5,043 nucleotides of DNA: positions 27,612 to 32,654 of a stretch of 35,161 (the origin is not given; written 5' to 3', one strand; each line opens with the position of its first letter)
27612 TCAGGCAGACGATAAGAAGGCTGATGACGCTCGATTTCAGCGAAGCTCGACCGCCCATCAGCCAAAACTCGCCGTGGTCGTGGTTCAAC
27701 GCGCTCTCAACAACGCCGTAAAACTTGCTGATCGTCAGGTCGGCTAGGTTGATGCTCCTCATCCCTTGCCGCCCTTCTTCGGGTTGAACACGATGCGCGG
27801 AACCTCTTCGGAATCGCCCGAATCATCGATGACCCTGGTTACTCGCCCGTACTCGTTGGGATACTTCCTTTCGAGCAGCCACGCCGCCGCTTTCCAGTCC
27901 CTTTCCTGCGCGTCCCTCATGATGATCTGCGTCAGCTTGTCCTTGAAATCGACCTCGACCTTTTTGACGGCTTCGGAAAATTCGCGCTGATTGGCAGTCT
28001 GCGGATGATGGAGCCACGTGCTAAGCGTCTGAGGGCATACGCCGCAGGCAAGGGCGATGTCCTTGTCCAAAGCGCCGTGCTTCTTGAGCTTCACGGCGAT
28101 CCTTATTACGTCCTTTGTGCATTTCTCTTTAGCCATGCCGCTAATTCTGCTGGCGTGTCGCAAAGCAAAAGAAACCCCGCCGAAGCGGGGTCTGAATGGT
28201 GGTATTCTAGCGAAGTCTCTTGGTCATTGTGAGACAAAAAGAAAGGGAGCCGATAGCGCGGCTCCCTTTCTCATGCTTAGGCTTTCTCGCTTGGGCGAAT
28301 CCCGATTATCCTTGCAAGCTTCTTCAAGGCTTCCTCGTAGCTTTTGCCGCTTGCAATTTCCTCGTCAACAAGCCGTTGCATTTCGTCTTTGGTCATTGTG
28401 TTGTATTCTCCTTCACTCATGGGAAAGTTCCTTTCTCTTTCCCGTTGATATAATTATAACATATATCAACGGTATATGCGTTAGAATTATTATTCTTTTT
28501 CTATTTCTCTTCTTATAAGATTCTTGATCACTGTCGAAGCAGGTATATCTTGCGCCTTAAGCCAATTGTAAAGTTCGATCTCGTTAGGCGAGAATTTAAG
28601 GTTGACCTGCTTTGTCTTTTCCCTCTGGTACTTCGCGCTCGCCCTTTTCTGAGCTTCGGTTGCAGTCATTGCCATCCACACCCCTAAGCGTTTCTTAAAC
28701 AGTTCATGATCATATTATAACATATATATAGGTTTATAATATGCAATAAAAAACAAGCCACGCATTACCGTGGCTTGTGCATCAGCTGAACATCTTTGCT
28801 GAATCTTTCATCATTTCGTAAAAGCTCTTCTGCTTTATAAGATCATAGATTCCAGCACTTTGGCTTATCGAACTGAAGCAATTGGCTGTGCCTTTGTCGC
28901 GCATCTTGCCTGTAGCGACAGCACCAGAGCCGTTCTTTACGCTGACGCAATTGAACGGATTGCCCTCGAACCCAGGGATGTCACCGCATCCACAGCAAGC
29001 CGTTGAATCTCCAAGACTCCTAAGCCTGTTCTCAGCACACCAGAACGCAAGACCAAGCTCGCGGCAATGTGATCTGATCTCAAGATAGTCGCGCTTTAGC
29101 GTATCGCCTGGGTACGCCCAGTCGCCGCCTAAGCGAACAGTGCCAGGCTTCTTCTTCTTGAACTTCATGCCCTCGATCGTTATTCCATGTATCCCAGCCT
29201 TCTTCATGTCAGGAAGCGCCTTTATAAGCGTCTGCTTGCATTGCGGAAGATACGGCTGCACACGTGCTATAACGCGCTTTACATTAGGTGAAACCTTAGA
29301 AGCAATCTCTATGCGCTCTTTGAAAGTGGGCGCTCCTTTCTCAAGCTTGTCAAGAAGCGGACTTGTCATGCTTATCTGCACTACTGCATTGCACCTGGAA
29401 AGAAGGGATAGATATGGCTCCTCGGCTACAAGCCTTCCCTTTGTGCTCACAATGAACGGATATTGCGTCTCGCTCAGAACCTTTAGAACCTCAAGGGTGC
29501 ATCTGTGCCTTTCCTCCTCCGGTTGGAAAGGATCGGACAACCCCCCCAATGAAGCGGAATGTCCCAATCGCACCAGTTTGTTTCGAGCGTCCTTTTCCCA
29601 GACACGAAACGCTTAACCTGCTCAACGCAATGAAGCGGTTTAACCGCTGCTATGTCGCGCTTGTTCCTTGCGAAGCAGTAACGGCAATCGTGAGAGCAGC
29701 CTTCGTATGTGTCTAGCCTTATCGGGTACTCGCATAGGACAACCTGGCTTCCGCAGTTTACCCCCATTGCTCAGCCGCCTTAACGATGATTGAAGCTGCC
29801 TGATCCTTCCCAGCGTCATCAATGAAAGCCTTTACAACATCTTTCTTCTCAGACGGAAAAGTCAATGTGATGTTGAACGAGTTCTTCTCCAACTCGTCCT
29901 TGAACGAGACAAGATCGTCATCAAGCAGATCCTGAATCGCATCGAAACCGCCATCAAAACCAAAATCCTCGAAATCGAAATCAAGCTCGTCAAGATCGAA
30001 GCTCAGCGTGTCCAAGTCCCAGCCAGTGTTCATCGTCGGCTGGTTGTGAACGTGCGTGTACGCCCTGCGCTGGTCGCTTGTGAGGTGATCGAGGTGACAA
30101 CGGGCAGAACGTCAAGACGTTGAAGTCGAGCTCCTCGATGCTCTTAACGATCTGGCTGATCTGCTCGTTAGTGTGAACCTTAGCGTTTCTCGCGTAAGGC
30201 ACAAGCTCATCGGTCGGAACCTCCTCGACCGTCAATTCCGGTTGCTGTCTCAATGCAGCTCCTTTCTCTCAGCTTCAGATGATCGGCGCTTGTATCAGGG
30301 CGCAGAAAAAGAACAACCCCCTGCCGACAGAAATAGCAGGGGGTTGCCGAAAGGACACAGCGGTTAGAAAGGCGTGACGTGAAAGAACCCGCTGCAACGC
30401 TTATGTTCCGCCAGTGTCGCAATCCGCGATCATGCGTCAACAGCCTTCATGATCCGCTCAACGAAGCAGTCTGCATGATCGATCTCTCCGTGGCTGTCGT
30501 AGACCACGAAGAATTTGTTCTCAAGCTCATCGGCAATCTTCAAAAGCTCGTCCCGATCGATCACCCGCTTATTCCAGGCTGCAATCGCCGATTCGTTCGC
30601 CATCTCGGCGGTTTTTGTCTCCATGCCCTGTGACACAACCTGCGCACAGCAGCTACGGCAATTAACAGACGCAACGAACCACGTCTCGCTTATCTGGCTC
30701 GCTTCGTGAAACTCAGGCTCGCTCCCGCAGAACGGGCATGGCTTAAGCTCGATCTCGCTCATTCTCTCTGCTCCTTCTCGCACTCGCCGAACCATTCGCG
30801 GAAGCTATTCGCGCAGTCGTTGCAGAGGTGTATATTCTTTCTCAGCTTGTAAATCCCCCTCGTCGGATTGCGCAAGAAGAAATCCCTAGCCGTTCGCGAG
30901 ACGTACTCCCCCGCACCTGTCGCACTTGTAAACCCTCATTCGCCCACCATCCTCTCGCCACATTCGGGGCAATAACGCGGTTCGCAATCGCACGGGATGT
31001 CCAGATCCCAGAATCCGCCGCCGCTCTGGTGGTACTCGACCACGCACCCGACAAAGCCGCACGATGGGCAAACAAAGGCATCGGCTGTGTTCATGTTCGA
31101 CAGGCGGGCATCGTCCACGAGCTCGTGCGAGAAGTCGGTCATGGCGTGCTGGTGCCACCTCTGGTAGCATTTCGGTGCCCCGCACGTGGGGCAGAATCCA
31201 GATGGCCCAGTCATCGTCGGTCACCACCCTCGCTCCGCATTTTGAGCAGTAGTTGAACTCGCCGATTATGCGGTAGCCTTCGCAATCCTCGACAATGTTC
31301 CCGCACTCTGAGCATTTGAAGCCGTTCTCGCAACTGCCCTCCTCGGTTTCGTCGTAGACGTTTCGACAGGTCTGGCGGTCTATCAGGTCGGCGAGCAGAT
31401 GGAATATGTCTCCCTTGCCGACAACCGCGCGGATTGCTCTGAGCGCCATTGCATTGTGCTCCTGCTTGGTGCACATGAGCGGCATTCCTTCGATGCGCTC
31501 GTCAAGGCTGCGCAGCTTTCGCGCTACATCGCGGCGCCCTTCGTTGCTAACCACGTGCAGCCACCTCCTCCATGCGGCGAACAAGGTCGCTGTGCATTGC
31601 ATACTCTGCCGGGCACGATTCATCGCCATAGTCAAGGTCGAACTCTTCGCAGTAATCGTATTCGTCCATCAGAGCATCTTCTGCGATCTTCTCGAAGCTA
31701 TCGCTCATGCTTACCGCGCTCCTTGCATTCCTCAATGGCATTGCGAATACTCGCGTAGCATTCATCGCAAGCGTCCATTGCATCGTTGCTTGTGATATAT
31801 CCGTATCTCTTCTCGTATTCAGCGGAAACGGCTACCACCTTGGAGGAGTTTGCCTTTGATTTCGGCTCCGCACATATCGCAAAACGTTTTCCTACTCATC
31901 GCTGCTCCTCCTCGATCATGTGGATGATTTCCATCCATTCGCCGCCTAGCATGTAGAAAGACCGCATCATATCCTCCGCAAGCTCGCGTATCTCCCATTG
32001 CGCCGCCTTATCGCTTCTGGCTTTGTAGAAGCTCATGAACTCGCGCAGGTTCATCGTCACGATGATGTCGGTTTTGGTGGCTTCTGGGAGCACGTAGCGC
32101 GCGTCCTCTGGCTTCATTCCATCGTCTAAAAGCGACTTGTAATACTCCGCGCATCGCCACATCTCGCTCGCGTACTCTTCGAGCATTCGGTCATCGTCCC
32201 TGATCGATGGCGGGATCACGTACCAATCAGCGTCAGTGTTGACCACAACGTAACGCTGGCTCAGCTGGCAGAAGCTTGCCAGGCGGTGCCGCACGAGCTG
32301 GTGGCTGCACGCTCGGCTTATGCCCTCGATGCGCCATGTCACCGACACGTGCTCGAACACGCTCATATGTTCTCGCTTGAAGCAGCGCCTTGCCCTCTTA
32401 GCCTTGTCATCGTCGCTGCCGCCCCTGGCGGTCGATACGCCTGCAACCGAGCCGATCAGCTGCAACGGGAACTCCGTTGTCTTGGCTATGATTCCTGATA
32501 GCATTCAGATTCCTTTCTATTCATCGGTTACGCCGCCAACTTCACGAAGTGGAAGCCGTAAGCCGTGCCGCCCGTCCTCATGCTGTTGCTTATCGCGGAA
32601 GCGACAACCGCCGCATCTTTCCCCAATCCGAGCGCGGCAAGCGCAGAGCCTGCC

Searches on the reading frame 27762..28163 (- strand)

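Call 82: search_protein_families(library=phrogs, proteins=[window:27762-28163:-], max_evalue=0.001)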
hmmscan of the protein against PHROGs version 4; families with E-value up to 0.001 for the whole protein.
window:27762-28163:- (134 aa): 4 families
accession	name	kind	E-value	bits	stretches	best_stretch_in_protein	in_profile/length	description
phrog_4102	-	head and packaging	3.3e-16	60.9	1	6-131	7-139/166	terminase small subunit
phrog_309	-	head and packaging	2.8e-05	25.2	1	5-68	128-189/319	terminase small subunit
phrog_2538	-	head and packaging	0.00069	20.7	1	17-80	8-63/129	terminase small subunit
phrog_664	-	DNA, RNA and nucleotide metabolism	0.00094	20.1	0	2-57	73-127/210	DNA binding protein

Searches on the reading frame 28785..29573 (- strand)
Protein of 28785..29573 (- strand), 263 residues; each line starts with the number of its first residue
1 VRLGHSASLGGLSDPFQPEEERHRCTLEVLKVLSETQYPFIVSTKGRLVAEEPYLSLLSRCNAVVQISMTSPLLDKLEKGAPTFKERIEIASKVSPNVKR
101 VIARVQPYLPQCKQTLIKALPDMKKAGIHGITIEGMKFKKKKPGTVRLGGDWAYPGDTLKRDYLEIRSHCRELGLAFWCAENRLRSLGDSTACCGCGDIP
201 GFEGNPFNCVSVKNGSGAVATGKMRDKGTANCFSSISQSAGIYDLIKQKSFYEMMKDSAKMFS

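Call 82: search_protein_families(library=phrogs, proteins=[window:28785-29573:-], max_evalue=0.001)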
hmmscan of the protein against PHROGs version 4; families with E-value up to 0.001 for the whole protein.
window:28785-29573:- (263 aa): 1 family
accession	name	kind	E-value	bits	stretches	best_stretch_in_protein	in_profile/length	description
phrog_13321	-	unknown function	3.3e-08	34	1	9-131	102-230/307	-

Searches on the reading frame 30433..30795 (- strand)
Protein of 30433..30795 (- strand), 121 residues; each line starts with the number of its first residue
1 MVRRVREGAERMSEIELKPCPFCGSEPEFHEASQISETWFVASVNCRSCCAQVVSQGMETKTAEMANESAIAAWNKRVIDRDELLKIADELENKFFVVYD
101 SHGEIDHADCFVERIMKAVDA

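Call 82: search_protein_families(library=phrogs, proteins=[window:30433-30795:-], max_evalue=0.001)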
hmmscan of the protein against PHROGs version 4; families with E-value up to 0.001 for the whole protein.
window:30433-30795:- (121 aa): 3 families
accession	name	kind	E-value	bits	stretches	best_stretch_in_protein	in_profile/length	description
phrog_599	-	moron, auxiliary metabolic gene and host takeover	3.6e-12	48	1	10-83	67-132/262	Lar-like restriction alleviation protein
phrog_19812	-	unknown function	9.1e-07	30.3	1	12-80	1-54/138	-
phrog_38103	-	moron, auxiliary metabolic gene and host takeover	0.00013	23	1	16-78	3-54/133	Lar-like restriction alleviation protein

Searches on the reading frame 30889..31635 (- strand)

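Call 82: search_protein_families(library=phrogs, proteins=[window:30889-31635:-], max_evalue=0.001)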
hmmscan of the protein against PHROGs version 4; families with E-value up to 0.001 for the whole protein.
window:30889-31635:- (249 aa): 1 family
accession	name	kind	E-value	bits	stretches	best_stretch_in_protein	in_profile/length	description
phrog_21525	-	unknown function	2.3e-14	54.8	1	29-141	2-107/108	-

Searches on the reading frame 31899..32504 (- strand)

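Call 82: search_protein_families(library=phrogs, proteins=[window:31899-32504:-], max_evalue=0.001)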
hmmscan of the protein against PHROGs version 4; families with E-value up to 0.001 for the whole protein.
window:31899-32504:- (202 aa): 5 families
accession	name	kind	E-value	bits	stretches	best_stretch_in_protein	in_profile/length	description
phrog_85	-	DNA, RNA and nucleotide metabolism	8.9e-53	181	1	8-181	378-570/866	thymidylate synthase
phrog_35637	-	DNA, RNA and nucleotide metabolism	7.9e-17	62.4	1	21-192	105-272/366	thymidylate synthase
phrog_10644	-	DNA, RNA and nucleotide metabolism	3.5e-15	57.5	1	118-180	78-140/160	thymidylate synthase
phrog_22708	-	DNA, RNA and nucleotide metabolism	7.4e-15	56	1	16-90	43-128/242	thymidylate synthase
phrog_28804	-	DNA, RNA and nucleotide metabolism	5.8e-05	24.4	1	128-178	19-69/91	thymidylate synthase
